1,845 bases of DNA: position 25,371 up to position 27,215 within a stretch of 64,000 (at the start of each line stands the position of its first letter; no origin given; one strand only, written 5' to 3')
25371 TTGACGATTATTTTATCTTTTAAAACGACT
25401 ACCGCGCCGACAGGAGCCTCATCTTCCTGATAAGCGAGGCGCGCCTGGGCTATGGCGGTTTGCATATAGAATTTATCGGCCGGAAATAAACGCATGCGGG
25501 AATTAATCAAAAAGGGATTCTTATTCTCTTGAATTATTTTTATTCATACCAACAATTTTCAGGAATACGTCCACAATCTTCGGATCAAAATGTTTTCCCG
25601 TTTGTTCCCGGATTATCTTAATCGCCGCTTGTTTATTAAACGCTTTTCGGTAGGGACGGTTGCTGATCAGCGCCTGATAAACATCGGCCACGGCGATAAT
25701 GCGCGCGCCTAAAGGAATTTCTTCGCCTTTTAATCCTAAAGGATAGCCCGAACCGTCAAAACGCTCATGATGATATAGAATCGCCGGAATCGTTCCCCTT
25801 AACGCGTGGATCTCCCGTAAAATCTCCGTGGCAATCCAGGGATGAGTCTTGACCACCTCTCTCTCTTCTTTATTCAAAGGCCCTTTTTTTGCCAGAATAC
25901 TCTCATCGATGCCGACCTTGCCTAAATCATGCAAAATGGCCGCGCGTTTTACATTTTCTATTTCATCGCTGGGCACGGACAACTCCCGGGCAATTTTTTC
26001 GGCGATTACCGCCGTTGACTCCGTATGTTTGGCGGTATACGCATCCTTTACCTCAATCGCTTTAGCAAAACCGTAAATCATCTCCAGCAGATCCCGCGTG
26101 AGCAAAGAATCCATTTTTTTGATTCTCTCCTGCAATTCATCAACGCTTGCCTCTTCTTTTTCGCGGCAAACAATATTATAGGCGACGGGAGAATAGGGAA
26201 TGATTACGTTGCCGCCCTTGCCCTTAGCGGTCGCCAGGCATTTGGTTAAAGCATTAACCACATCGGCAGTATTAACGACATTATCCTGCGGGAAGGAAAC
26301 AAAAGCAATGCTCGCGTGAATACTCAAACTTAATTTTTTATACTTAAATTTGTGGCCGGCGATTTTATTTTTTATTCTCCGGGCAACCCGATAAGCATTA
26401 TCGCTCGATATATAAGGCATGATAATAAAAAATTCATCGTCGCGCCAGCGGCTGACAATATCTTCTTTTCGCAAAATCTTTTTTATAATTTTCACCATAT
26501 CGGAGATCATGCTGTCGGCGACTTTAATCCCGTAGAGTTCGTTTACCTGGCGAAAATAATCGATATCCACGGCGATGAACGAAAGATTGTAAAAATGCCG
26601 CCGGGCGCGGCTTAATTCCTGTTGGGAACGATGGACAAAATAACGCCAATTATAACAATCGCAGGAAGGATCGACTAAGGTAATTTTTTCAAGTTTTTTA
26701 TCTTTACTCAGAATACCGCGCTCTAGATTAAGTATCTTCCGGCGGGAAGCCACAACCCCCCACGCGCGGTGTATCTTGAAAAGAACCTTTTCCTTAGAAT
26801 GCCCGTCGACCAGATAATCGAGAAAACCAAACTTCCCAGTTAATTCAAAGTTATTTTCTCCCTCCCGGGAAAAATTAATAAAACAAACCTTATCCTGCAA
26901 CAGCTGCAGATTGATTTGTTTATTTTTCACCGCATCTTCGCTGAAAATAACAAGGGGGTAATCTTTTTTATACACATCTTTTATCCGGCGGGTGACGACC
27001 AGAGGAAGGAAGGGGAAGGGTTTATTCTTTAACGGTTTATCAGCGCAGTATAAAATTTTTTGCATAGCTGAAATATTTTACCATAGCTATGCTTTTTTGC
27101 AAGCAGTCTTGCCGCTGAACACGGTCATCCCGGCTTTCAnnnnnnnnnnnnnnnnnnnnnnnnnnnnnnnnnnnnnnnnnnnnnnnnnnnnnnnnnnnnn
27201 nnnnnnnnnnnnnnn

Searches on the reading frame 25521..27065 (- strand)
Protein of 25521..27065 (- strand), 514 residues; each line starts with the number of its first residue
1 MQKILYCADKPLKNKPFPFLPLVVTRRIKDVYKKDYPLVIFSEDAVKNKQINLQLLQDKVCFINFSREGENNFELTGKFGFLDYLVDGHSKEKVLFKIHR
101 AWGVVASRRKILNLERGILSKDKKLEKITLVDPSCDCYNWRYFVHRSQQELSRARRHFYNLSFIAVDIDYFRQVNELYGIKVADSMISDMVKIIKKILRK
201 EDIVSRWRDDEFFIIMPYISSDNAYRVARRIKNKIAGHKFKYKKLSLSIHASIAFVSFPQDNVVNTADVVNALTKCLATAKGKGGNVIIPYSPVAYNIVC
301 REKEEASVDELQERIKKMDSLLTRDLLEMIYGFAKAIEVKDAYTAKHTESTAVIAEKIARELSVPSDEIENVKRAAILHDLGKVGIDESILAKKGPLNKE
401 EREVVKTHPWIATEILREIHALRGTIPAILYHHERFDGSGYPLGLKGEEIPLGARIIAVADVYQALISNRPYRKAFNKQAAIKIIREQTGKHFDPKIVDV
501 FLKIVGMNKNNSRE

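Call 57: search_protein_families(library=ncbifam, proteins=[window:25521-27065:-], max_evalue=1e-10)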
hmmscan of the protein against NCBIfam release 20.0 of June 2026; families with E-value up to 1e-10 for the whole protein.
window:25521-27065:- (514 aa): 16 families
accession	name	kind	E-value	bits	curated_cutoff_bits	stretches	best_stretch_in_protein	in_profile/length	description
NF053512.1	nitric_RR_NosR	exception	2e-43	149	400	1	309-510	157-359/422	response regulator c-di-GMP phosphodiesterase, NosR family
TIGR00254.1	GGDEF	domain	6.3e-28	97.6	37.4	1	125-287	1-163/168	diguanylate cyclase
NF007135.0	PRK09581.1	equivalog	1.1e-27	96.9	474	1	127-289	290-453/457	PleD family two-component system response regulator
NF047654.1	DiguCycDgcRLepto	equivalog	1e-26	93.6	500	1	122-289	126-294/295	diguanylate cyclase DgcR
NF038266.1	diguan_SiaD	equivalog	5.2e-25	88.3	290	1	121-286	86-250/252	biofilm regulation diguanylate cyclase SiaD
NF041606.1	dguan_cyc_DgcA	equivalog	4.8e-20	71.8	370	1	142-288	191-336/340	diguanylate cyclase DgcA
NF007380.0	PRK09894.1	equivalog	6.8e-17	61.8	256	1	150-290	148-286/296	diguanylate cyclase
NF011955.1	PRK15426.1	equivalog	8.4e-17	60.5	408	1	131-286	400-556/564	cellulose biosynthesis regulator diguanylate cyclase DgcQ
NF045675.1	PhdiestaseDibA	equivalog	4.6e-16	58.3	980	1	121-288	195-361/623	phosphodiesterase DibA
NF007298.0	PRK09776.1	equivalog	9.5e-15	53.5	1135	1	141-321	696-874/1111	diguanylate cyclase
NF051473.1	DigCycDgcsShew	equivalog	1.2e-14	54.4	400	1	132-268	138-274/291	diguanylate cyclase DgcS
NF007599.0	PRK10245.1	equivalog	4e-14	51.9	402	1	122-239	203-320/371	diguanylate cyclase AdrA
NF040885.1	diguan_DgcJ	equivalog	2.8e-13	49.5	500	1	107-239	319-451/493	diguanylate cyclase DgcJ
NF007423.1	PRK09966.1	equivalog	1.4e-12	47.2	325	1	115-261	225-372/390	diguanylate cyclase DgcN/YfiN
NF050064.1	BlResRespRegCbrR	equivalog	4.3e-12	45.7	600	1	125-286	250-409/415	bile resistance response regulator CbrR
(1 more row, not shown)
